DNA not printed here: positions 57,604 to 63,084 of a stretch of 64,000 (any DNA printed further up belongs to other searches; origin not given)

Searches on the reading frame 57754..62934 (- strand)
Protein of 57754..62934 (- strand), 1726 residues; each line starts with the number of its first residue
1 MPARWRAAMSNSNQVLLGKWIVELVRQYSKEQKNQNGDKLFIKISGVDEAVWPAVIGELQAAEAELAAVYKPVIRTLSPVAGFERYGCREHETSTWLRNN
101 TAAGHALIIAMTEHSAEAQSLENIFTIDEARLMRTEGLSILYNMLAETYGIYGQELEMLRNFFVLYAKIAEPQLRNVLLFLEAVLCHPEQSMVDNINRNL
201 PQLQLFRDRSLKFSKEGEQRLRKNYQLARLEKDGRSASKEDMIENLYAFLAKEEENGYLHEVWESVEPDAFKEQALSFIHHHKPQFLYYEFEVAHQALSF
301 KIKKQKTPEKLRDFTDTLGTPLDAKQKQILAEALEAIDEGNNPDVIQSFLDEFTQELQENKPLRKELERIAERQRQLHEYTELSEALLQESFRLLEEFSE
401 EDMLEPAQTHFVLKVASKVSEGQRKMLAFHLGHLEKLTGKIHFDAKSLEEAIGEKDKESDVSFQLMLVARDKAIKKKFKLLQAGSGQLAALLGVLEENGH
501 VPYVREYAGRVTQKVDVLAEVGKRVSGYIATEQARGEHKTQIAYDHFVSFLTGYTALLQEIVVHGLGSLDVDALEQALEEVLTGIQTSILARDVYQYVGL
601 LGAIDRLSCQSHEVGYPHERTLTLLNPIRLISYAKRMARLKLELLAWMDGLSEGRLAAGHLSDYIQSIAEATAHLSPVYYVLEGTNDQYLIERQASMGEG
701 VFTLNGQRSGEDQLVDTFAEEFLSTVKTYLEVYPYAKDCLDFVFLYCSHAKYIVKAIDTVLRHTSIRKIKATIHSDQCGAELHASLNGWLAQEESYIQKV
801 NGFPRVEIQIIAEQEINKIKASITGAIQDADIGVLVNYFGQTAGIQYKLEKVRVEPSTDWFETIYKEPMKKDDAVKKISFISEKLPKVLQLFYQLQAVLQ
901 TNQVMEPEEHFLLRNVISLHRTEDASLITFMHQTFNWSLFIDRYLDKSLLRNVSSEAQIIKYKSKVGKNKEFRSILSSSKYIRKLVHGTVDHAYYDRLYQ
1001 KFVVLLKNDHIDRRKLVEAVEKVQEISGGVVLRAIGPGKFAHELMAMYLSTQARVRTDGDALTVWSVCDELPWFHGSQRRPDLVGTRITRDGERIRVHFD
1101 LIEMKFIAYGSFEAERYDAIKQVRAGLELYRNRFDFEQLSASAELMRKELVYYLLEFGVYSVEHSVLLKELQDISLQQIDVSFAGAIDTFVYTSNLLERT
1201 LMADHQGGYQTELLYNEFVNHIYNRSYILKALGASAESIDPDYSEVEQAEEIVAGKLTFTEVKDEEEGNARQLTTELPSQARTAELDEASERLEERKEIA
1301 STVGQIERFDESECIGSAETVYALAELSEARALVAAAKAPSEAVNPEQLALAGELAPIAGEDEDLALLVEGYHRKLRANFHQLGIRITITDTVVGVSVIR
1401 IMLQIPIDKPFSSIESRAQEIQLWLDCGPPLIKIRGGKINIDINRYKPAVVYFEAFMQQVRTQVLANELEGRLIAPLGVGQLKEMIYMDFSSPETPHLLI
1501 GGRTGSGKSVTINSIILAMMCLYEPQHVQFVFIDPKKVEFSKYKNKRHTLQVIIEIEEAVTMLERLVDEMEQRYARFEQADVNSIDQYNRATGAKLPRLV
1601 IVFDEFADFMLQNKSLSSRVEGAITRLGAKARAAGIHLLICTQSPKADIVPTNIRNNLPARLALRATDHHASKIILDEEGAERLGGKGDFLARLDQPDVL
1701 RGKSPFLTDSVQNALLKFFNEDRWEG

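Call 8: search_protein_families(library=pfam, proteins=[window:57754-62934:-], max_evalue=0.001)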
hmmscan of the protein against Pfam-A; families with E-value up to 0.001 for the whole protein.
window:57754-62934:- (1726 aa): 2 families
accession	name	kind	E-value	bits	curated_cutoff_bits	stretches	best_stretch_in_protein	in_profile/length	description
PF01580.24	FtsK_SpoIIIE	-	5.5e-43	147.4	24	1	1470-1645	15-219/221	FtsK/SpoIIIE family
PF12846.13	AAA_10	-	2.6e-07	30.5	27.5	1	1495-1546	21-67/362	AAA-like domain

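Call 78: search_protein_families(library=padloc, proteins=[window:57754-62934:-], max_evalue=0.001)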
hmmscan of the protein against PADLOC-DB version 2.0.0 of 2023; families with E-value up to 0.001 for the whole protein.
window:57754-62934:- (1726 aa): 7 families
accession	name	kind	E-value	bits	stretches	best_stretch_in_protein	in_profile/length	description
PDLC02806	SspH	-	4.1e-100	334.2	2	519-1715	573-1761/1766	SspH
PDLC02804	SspH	-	3.6e-66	221.6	2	1358-1713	1201-1555/1561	SspH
PDLC04140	mad8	-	1.4e-24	85.2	1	1488-1690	20-284/314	mads_8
PDLC02803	SspH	-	1.3e-13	47.6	1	896-1195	930-1220/1255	SspH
PDLC02805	SspH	-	8.4e-06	21.5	0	925-1076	990-1132/1400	SspH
PDLC01055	HerA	-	5.7e-05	20.1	0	1534-1646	359-465/532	Type III coevolved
PDLC04105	HerA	-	0.00052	16.7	0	1495-1545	166-212/576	-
